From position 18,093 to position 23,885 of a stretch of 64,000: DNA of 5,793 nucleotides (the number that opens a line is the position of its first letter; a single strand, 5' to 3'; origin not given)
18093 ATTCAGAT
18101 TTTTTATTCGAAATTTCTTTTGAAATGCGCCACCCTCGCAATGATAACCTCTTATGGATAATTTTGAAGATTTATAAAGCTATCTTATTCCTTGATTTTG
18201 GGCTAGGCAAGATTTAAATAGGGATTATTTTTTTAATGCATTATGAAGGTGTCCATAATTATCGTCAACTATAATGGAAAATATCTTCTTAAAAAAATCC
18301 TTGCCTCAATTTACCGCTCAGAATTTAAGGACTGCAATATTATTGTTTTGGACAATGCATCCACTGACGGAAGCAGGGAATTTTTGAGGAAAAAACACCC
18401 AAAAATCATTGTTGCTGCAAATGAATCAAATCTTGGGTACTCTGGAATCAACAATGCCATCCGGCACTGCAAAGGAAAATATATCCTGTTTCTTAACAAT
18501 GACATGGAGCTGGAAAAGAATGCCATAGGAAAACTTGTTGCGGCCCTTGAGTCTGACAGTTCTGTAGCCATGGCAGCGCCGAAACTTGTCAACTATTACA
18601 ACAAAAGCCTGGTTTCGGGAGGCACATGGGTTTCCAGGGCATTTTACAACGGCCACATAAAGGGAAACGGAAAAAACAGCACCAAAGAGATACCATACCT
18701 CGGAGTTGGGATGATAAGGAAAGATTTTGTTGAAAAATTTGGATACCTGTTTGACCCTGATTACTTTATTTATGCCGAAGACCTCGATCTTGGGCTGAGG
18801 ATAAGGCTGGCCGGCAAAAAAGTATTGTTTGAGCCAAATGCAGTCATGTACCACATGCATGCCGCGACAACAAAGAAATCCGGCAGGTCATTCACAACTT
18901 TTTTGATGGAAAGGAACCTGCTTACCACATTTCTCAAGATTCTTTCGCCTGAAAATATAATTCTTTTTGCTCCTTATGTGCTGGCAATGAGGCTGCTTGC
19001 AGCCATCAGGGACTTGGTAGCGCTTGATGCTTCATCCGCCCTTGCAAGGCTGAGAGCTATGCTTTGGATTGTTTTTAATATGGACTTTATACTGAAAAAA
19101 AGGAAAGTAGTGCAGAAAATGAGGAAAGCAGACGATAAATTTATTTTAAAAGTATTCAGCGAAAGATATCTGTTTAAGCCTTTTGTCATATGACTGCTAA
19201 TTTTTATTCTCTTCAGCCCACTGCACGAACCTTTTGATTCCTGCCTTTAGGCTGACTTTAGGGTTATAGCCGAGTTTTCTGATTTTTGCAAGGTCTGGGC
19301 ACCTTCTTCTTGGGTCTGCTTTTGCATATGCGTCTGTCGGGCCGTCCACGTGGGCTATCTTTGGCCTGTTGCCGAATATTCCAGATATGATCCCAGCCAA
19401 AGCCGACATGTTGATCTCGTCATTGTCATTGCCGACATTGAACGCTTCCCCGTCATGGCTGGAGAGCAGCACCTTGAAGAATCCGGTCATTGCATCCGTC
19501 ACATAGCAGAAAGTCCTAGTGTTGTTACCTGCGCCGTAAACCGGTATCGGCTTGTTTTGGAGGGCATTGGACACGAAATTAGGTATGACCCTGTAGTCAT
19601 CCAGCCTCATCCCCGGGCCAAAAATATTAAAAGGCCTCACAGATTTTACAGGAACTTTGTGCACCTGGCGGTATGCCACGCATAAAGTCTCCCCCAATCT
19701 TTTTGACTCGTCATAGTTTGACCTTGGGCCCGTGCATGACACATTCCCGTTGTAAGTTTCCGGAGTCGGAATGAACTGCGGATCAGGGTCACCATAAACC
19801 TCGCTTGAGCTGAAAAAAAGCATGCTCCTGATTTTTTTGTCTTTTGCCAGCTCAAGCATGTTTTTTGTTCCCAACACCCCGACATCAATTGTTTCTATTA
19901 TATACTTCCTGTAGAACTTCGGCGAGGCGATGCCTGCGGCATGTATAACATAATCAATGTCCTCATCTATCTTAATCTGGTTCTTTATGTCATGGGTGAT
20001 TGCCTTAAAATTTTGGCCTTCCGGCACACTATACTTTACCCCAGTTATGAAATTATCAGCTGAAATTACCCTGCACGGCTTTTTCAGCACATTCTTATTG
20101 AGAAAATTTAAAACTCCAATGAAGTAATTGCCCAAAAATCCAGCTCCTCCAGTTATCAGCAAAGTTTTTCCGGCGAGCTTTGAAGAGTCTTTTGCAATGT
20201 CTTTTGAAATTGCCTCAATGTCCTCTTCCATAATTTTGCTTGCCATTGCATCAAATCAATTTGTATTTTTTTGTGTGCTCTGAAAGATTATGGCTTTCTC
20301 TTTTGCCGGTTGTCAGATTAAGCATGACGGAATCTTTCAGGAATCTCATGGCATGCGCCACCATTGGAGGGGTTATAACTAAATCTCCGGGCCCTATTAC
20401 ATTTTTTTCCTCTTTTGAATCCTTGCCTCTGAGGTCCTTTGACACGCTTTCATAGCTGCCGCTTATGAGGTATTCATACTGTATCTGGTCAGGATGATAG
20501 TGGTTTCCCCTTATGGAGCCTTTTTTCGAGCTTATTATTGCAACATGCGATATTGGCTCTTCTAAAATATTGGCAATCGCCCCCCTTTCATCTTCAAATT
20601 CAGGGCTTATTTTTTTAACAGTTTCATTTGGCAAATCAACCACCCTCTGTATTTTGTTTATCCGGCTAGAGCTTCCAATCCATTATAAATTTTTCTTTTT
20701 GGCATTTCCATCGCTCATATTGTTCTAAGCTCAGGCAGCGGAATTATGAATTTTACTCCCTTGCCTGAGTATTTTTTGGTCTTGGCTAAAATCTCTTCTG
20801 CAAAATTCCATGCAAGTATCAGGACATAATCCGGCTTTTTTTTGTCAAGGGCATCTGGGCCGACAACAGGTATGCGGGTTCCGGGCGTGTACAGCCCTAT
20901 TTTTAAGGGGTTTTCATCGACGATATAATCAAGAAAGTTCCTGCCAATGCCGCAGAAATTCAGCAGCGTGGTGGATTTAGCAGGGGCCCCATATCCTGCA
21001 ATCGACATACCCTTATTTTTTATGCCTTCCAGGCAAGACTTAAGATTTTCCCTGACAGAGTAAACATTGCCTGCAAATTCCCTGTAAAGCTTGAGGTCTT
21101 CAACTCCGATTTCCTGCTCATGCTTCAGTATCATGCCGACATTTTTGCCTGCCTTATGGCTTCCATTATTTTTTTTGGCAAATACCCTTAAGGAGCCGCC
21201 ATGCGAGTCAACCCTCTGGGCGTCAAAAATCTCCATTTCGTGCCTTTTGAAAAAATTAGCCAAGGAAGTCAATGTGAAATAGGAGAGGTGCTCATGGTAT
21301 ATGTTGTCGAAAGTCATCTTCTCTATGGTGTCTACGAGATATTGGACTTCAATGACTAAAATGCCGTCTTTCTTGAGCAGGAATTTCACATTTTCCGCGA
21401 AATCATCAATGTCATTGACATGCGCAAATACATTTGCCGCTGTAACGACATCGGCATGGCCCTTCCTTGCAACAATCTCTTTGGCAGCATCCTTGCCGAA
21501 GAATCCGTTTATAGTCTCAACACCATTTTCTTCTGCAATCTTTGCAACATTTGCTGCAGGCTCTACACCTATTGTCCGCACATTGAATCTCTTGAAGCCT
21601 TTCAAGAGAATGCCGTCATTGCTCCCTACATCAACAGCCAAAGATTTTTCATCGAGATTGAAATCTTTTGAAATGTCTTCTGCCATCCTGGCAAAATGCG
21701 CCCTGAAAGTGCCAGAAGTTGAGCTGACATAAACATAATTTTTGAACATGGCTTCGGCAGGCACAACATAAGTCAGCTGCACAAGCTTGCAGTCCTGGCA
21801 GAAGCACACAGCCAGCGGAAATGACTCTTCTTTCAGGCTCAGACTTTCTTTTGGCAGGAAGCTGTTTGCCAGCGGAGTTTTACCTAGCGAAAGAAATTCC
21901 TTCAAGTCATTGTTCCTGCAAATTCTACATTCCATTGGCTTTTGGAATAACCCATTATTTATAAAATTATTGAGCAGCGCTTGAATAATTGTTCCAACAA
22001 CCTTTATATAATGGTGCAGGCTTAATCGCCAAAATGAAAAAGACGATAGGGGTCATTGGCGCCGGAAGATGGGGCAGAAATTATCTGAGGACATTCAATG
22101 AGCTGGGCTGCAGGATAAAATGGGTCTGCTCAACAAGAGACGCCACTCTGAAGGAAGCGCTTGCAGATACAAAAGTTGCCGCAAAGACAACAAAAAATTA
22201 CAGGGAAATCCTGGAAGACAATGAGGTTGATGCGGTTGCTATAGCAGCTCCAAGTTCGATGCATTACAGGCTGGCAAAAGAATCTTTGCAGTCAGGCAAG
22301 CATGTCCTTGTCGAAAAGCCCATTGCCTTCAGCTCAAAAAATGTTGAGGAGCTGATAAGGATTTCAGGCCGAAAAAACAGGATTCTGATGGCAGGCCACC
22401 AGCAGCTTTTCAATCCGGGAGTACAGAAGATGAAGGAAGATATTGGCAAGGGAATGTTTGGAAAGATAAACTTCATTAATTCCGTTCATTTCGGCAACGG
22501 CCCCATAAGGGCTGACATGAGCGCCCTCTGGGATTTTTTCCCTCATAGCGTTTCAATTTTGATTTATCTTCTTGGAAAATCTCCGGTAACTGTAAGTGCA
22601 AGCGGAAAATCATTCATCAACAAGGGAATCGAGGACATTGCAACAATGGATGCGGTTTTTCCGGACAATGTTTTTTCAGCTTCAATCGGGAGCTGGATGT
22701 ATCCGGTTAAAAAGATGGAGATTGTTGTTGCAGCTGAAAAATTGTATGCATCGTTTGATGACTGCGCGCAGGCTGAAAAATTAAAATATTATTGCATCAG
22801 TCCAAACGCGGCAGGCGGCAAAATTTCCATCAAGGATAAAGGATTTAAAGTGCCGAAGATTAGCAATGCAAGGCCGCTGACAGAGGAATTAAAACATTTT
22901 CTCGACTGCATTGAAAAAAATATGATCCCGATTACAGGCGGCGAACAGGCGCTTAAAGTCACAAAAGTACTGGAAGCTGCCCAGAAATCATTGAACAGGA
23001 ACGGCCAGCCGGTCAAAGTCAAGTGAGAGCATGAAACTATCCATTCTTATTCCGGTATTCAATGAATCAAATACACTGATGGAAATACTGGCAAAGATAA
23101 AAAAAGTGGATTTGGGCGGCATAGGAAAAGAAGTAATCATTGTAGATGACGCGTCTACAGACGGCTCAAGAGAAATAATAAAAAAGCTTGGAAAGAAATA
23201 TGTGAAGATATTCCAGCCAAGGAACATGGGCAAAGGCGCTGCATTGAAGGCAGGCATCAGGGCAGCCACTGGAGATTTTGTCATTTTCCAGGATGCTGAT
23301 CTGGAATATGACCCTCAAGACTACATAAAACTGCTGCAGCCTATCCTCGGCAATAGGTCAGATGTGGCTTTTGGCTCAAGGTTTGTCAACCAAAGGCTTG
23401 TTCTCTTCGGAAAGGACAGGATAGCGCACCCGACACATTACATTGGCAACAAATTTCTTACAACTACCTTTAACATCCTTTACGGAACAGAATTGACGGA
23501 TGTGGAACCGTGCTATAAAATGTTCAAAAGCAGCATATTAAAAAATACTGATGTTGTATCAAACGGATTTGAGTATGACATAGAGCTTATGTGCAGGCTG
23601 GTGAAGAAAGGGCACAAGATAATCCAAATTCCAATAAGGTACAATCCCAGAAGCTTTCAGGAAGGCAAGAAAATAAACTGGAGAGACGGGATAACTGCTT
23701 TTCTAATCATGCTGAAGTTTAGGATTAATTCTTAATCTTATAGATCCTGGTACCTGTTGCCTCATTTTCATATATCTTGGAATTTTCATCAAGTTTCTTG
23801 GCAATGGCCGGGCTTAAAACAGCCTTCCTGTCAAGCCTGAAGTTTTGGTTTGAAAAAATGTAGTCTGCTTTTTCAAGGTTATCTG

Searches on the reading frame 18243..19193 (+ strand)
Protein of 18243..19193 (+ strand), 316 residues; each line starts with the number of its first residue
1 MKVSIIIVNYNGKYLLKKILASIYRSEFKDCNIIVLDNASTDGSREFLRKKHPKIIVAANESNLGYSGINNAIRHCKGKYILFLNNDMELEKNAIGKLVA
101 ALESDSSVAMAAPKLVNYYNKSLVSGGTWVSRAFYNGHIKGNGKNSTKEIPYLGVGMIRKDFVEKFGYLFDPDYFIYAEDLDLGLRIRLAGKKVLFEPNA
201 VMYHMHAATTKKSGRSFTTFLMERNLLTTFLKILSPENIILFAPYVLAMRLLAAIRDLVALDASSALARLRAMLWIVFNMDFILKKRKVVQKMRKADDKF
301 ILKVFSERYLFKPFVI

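Call 9: search_protein_families(library=pfam, proteins=[window:18243-19193:+], max_evalue=0.001)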
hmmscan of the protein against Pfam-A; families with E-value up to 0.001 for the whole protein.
window:18243-19193:+ (316 aa): 3 families
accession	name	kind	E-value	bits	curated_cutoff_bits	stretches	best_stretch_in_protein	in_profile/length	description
PF00535.33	Glycos_transf_2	-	3.8e-23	82.7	23.3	1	4-127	1-129/168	Glycosyl transferase family 2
PF13641.12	Glyco_tranf_2_3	-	2.9e-17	63.9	27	1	3-213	3-220/230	Glycosyltransferase like family 2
PF13632.12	Glyco_trans_2_3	-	7.6e-06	26.3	27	1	80-278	1-188/198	Glycosyl transferase family group 2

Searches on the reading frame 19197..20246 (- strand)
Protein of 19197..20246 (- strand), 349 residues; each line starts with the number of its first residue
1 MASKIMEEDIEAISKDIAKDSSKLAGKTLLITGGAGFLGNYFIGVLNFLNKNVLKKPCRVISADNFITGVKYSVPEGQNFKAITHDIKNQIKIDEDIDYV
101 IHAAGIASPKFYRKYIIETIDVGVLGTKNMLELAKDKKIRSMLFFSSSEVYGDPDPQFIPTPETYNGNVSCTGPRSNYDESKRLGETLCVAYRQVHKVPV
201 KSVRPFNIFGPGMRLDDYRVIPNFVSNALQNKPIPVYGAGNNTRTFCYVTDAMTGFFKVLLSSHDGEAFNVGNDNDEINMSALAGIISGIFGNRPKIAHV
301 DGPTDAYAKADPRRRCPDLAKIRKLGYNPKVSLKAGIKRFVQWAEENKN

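Call 9: search_protein_families(library=pfam, proteins=[window:19197-20246:-], max_evalue=0.001)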
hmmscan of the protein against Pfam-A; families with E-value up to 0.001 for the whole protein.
window:19197-20246:- (349 aa): 5 families
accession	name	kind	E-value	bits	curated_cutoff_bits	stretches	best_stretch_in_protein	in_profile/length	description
PF01370.27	Epimerase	-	4.6e-46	157.6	20.9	1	30-272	2-240/240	NAD dependent epimerase/dehydratase family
PF16363.11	GDP_Man_Dehyd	-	4.3e-33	115.6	27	1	30-339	1-331/332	GDP-mannose 4,6 dehydratase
PF01073.25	3Beta_HSD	-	1.8e-15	57.2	22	1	30-250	1-219/280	3-beta hydroxysteroid dehydrogenase/isomerase family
PF07993.18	NAD_binding_4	-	1.5e-11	44.4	20.1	1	92-210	84-209/258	Male sterility protein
PF02719.21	Polysacc_synt_2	-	3.2e-07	30.3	20.2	1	30-147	2-128/293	Polysaccharide biosynthesis protein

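Call 44: search_protein_families(library=ncbifam, proteins=[window:19197-20246:-], max_evalue=0.00001)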
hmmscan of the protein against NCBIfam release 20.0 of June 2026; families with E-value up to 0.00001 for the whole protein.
window:19197-20246:- (349 aa): 20 families
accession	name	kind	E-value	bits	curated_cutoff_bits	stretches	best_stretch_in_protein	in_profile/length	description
TIGR01181.1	dTDP_gluc_dehyt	equivalog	2.4e-34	118.9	365.1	1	29-348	2-315/321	dTDP-glucose 4,6-dehydratase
TIGR04180.1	EDH_00030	hypoth_equivalog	2.3e-28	99.1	475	1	30-325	2-289/297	NAD-dependent 4,6-dehydratase LegB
NF011728.1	PRK15181.1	equivalog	1.8e-22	79.8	760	1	23-344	12-337/348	Vi polysaccharide biosynthesis UDP-N-acetylglucosaminuronic acid C-4 epimerase TviC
NF007490.0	PRK10084.1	subfamily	1.8e-21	76.5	649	1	29-348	3-338/361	dTDP-glucose 4,6-dehydratase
NF047922.1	GDPFucSynFcl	equivalog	6.5e-20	71.8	500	1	115-347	73-304/308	GDP-L-fucose synthase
TIGR02197.1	heptose_epim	equivalog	8.7e-20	71.1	274.6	1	29-345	1-314/316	ADP-glyceromanno-heptose 6-epimerase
NF007582.0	PRK10217.1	equivalog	1.7e-19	70.1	698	1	27-347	2-334/355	dTDP-glucose 4,6-dehydratase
NF008872.0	PRK11908.1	equivalog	1.1e-15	57.6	294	1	95-343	67-334/349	bifunctional UDP-4-keto-pentose/UDP-xylose synthase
TIGR01179.1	galE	equivalog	3.1e-15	55.8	262.3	1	29-348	2-329/332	UDP-glucose 4-epimerase GalE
TIGR02622.1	CDP_4_6_dhtase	equivalog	1.3e-13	50.9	278.45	1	26-345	4-331/352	CDP-glucose 4,6-dehydratase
NF005998.1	PRK08125.1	equivalog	4.7e-13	48.4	777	1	25-299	314-593/649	bifunctional UDP-4-amino-4-deoxy-L-arabinose formyltransferase/UDP-glucuronic acid oxidase ArnA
NF043036.1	ErythonDh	equivalog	2.5e-10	40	325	1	29-193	3-164/321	D-erythronate dehydrogenase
TIGR01746.1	Thioester-redct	subfamily_domain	3.5e-10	39.6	213.35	1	92-293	84-282/371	thioester reductase domain-containing protein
NF007956.0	PRK10675.1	subfamily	1.7e-09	37.3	394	1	29-194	3-165/338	UDP-glucose 4-epimerase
NF042422.1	oxyalk_red_OleD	equivalog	3.6e-09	36.4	580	1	29-260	3-215/329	2-alkyl-3-oxoalkanoate reductase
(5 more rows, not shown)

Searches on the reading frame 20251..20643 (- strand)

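Call 9: search_protein_families(library=pfam, proteins=[window:20251-20643:-], max_evalue=0.001)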
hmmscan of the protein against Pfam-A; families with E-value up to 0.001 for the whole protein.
window:20251-20643:- (130 aa): 3 families
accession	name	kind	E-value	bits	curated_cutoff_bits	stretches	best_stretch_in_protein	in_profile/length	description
PF07883.17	Cupin_2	-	1.2e-06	28.5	27.2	1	40-105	6-62/70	Cupin domain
PF14667.12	Polysacc_synt_C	-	1.8e-05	25.2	28.7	1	17-105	2-91/111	Polysaccharide biosynthesis C-terminal domain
PF00190.28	Cupin_1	-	4.8e-05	23.4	22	1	35-100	36-100/151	Cupin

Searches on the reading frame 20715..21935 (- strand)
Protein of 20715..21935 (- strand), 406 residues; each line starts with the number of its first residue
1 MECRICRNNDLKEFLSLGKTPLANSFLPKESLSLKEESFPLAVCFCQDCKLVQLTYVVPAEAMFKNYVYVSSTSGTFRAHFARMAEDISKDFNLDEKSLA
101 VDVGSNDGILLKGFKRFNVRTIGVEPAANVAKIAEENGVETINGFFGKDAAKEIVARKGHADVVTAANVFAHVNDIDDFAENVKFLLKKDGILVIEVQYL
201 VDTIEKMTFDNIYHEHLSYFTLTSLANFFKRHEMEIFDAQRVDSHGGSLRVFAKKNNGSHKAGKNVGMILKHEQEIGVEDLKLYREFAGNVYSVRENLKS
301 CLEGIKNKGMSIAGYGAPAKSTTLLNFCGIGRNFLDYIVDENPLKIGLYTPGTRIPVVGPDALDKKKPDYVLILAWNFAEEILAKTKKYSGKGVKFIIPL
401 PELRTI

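Call 9: search_protein_families(library=pfam, proteins=[window:20715-21935:-], max_evalue=0.001)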
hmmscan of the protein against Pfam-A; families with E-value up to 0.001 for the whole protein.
window:20715-21935:- (406 aa): 6 families
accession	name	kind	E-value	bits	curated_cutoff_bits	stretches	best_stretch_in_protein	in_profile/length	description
PF08484.17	Methyltransf_14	-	4.1e-58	196.1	23.5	1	244-401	2-160/160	C-methyltransferase C-terminal domain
PF08421.16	Methyltransf_13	-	6.4e-23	81.1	31.3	1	3-64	1-62/62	Putative zinc binding domain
PF13489.12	Methyltransf_23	-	8.9e-18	65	27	1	94-233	20-158/164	Methyltransferase domain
PF08241.18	Methyltransf_11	-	2.3e-09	38.2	21.2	1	101-195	1-95/95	Methyltransferase domain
PF08242.18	Methyltransf_12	-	7.4e-09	36.7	30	1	101-193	1-98/98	Methyltransferase domain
PF13649.12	Methyltransf_25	-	2.9e-05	25.1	27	1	101-191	2-97/97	Methyltransferase domain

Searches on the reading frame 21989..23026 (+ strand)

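Call 9: search_protein_families(library=pfam, proteins=[window:21989-23026:+], max_evalue=0.001)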
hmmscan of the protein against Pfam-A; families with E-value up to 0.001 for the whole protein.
window:21989-23026:+ (345 aa): 4 families
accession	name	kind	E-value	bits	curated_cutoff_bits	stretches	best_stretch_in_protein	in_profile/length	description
PF01408.29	GFO_IDH_MocA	-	8.1e-23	81.8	24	1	19-137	2-120/120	Oxidoreductase family, NAD-binding Rossmann fold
PF22725.1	GFO_IDH_MocA_C3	-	5e-09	36.6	27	1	145-248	1-117/124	GFO/IDH/MocA C-terminal domain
PF02894.22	GFO_IDH_MocA_C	-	1.1e-05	25.8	22.9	0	298-344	173-218/218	Oxidoreductase family, C-terminal alpha/beta domain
PF03807.23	F420_oxidored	-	0.0003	21.8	21.6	1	19-104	1-86/94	NADP oxidoreductase coenzyme F420-dependent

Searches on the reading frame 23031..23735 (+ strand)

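Call 10: search_protein_families(library=pfam, proteins=[window:23031-23735:+], max_evalue=0.001)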
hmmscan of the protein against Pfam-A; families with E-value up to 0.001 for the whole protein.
window:23031-23735:+ (234 aa): 3 families
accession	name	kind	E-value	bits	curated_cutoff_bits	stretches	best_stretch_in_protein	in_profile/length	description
PF00535.33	Glycos_transf_2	-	1.4e-33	116.6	23.3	1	4-171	1-165/168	Glycosyl transferase family 2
PF13641.12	Glyco_tranf_2_3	-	7.7e-07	29.8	27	1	3-122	3-128/230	Glycosyltransferase like family 2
PF10111.15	Glyco_tranf_2_2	-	2.8e-05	24.2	27.3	1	4-100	1-101/276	Glycosyltransferase like family 2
